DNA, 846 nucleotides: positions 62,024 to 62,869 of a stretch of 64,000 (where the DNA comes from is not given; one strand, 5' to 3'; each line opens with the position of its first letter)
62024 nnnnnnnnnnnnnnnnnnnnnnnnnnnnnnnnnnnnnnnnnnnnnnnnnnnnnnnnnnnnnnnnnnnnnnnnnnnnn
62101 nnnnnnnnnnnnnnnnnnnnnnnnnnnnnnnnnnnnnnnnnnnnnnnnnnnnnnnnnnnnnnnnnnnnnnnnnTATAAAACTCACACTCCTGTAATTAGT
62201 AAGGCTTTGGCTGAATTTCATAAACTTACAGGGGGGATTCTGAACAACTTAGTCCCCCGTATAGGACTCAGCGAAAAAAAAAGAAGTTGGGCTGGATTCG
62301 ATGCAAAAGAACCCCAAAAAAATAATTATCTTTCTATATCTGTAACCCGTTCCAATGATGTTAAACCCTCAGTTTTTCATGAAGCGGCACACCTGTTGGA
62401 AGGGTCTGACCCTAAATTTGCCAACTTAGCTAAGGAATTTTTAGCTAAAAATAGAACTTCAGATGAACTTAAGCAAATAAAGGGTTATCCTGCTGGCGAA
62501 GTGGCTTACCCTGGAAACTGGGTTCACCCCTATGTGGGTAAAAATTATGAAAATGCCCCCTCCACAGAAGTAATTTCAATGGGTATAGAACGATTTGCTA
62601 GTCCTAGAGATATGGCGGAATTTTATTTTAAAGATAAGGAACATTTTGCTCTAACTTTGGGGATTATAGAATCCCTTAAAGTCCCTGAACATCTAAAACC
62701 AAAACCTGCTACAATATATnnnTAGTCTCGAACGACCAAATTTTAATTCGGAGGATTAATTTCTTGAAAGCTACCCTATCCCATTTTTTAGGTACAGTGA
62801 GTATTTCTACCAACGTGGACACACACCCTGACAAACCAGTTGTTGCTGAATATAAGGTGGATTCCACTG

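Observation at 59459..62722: Late ~1087-aa protein built from three tandem zincin-like modules, the middle one with HQxxH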

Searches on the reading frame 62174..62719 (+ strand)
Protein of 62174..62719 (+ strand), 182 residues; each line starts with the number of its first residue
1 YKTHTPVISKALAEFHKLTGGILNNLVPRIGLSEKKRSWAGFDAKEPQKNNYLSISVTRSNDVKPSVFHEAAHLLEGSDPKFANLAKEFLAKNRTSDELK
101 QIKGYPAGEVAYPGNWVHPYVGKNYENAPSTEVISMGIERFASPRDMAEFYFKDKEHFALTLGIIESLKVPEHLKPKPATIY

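Call 35: search_solved_structures(query=A3, max_evalue=10, show_alignments=3)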
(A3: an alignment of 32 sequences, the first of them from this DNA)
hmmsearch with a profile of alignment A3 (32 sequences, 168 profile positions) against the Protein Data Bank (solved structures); distinct sequences matched with E-value up to 10: 1.
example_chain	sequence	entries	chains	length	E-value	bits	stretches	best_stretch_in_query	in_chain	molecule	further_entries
6az0_A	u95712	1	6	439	1.5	11.6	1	9-64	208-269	Mitochondrial inner membrane i-AAA protease supercomplex subunit YME1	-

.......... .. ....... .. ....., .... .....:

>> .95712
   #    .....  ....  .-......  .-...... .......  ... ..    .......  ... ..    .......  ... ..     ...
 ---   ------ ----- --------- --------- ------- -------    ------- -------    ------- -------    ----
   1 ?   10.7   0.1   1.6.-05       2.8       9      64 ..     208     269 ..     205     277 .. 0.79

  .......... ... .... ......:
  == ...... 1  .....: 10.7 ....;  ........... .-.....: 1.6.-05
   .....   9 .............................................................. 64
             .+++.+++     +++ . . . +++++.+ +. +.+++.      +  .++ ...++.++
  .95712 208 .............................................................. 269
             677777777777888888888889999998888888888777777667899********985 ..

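Call 36: find_homologous_proteins(query=A3, max_evalue=0.00001)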
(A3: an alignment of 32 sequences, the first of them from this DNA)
Query A3 (32 sequences) (182 aa, profile of the alignment): 7 proteins with E <= 0.00001 among 1651 candidates.
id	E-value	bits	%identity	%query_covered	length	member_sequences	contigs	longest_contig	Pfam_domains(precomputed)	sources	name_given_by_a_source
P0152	7.9e-48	180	97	100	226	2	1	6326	-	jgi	jgi:hypothetical protein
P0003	2.6e-47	178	97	98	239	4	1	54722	-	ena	-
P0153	1.5e-38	150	37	56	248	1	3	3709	-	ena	-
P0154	1.6e-38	150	36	87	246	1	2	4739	-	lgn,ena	-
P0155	3.0e-35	139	33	90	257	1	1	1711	-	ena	-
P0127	5.7e-32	129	36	85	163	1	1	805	-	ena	-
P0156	1.6e-28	117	37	56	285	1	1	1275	-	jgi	jgi:hypothetical protein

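Call 45: predict_structure(alignment_id=A3)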
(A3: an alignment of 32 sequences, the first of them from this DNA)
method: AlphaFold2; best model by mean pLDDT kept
length: 182 residues; sequences in the alignment: 32
mean_pLDDT: 91.5   pTM: 0.87
mean pLDDT of the five models: 91.5, 90.9, 90.7, 90.1, 89.7
residues with pLDDT >= 90: 141; 70-90: 29; 50-70: 10; < 50: 2
segments of 3 or more residues with pLDDT < 50: none
pLDDT, mean of each block of 10 residues (from residue 1): 91 94 83 92 90 88 94 94 97 98 96 97 93 98 98 98 92 63 50
secondary structure, 60 per line:
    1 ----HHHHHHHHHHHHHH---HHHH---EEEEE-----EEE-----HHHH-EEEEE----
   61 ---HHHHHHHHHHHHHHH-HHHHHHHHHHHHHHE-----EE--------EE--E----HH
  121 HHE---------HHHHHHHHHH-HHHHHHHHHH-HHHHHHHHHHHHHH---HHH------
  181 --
elements in order: H5-18 H22-25 E29-33 E39-41 H47-50 E52-56 H64-78 H80-93 H119-122 H133-142 H144-153 H155-168

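Call 47: fold_search(model_id=the predicted structure, library=pdb)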
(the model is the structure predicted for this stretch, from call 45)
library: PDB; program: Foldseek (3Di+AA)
matches with E <= 10: 108; with E <= 0.001: 0
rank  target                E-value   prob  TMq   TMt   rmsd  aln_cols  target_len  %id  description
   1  4gf1_A                7.1e-02  0.91  0.46  0.23   7.7       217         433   14  Crystal Structure of Certhrax (released 2012-09-26)
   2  7z5g_B                1.1e-01  0.28  0.28  0.17  15.5       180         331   13  human apo MATCAP (released 2022-05-11)
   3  7z5g_C                2.0e-01  0.21  0.29  0.18  15.5       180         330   13  human apo MATCAP (released 2022-05-11)
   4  4qhi_C                2.7e-01  0.57  0.29  0.44   6.4       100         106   18  Crystal structure of Methanocaldococcus jannaschii selecase mutant R36W (released 2014-07-16)
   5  6j6x_A                2.9e-01  0.10  0.14  0.10  13.2       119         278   15  Crystal structure of apo GGTaseIII (released 2020-01-22)
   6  4qhi_A                3.1e-01  0.28  0.25  0.35   6.1        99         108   21  Crystal structure of Methanocaldococcus jannaschii selecase mutant R36W (released 2014-07-16)
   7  4jiu                  3.3e-01  0.47  0.26  0.42   8.3       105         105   13  Crystal structure of the metallopeptidase zymogen of Pyrococcus abyssi abylysin (released 2013-06-12)
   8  5giv_B                4.6e-01  0.44  0.25  0.10   4.1        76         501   17  Crystal structure of M32 carboxypeptidase from Deinococcus radiodurans R1 (released 2017-07-12)
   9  7z6s_C                4.6e-01  0.15  0.29  0.18  15.5       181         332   12  MATCAP bound to a human 14 protofilament microtubule (released 2022-05-11)
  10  7z5g_D                5.2e-01  0.15  0.30  0.18  15.3       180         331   13  human apo MATCAP (released 2022-05-11)
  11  1j7n_A                6.6e-01  0.44  0.45  0.14   7.4       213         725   11  Anthrax Toxin Lethal factor (released 2001-11-07)
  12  5giv_A                6.6e-01  0.15  0.29  0.13  12.9       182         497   11  Crystal structure of M32 carboxypeptidase from Deinococcus radiodurans R1 (released 2017-07-12)
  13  7z5g_A                6.6e-01  0.12  0.28  0.17  15.6       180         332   13  human apo MATCAP (released 2022-05-11)
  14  7ept_A                7.4e-01  0.03  0.15  0.14  19.4       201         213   11  Structural basis for the tethered peptide activation of adhesion GPCRs (released 2022-05-11)
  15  5giv_C                7.9e-01  0.33  0.25  0.11   4.1        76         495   17  Crystal structure of M32 carboxypeptidase from Deinococcus radiodurans R1 (released 2017-07-12)
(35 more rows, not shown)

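Call 49: fold_search(model_id=the predicted structure, library=viral)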
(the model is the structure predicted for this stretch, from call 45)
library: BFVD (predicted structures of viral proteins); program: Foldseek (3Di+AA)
matches with E <= 10: 231; with E <= 0.001: 8
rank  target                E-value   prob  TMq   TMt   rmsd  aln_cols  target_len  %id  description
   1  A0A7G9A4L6            1.6e-09  1.00  0.70  0.26   3.7       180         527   26  Uncharacterized protein [Bacteriophage sp.]
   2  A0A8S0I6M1            3.5e-09  1.00  0.72  0.60   3.6       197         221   23  (no name in the UniProt tables at hand)
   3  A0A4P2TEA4            3.6e-07  1.00  0.70  0.12   3.3       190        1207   21  Uncharacterized protein [Vibrio phage VP-1]
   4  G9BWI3                1.4e-06  1.00  0.57  0.30   3.4       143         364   24  (no name in the UniProt tables at hand)
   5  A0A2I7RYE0            4.0e-06  1.00  0.69  0.21   3.9       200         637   20  (no name in the UniProt tables at hand)
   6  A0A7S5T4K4            4.8e-06  1.00  0.64  0.20   6.4       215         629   17  (no name in the UniProt tables at hand)
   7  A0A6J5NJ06            2.1e-05  1.00  0.59  0.18   3.8       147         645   21  Uncharacterized protein [uncultured Caudovirales phage]
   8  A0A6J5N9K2            6.7e-04  1.00  0.48  0.11   6.4       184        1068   15  Phage head morphogenesis domain containing protein [uncultured Caudovirales phage]
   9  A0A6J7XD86            1.7e-03  1.00  0.50  0.14   2.2       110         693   22  Phage head morphogenesis domain [uncultured Caudovirales phage]
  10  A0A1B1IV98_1          1.2e-02  0.75  0.33  0.12   9.7       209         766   13  (no name in the UniProt tables at hand)
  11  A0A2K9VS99            2.4e-02  1.00  0.36  0.48   2.0        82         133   18  XE [Mythimna unipuncta nucleopolyhedrovirus]
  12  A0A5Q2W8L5            2.4e-02  0.75  0.32  0.35  10.2       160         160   11  (no name in the UniProt tables at hand)
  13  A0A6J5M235            2.6e-02  0.33  0.23  0.12  16.8       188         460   12  Large polyvalent protein associated domain-containing protein [uncultured Caudovirales phage]
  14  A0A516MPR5            4.4e-02  0.92  0.32  0.43   6.9       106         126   15  (no name in the UniProt tables at hand)
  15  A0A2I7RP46            5.9e-02  0.96  0.44  0.35   6.7       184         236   11  (no name in the UniProt tables at hand)
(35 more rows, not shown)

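Call 60: search_protein_families(library=pfam, alignment_id=A3, max_evalue=10)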
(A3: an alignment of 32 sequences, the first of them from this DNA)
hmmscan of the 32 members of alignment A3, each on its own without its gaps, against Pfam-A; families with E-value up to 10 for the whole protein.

A. member 1, seq(182 aa): 1 family
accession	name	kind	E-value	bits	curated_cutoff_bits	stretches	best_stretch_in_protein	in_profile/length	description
PF25132.1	TYW2_N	-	0.23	12.2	27.8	1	79-113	5-39/77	TYW2 N-terminal domain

B. families by the number of members that match (of 32 scanned): 16 families
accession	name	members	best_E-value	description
PF14891.12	Peptidase_M91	4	0.059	Effector protein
PF20573.4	DUF6782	2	0.073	Putative metallopeptidase family (DUF6782)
PF18689.6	PriX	2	0.086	Primase X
PF06262.17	Zincin_1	2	0.097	Zincin-like metallopeptidase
PF06114.19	Peptidase_M78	1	0.0017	IrrE N-terminal-like domain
PF18818.7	MPTase-PolyVal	1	0.0063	Zincin-like metallopeptidase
PF10263.15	SprT-like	1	0.014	SprT-like family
PF13402.12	Peptidase_M60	1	0.042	Peptidase M60, enhancin and enhancin-like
PF00413.30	Peptidase_M10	1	0.064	Matrixin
PF09471.16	Peptidase_M64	1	0.064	IgA Peptidase M64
PF19651.4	DUF6154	1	0.08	Family of unknown function (DUF6154)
PF01432.26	Peptidase_M3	1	0.094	Peptidase family M3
PF01435.24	Peptidase_M48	1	0.14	Peptidase family M48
PF17452.7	YnfE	1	0.15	Uncharacterized YnfE-like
PF24703.2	DUF7666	1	0.15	Domain of unknown function (DUF7666)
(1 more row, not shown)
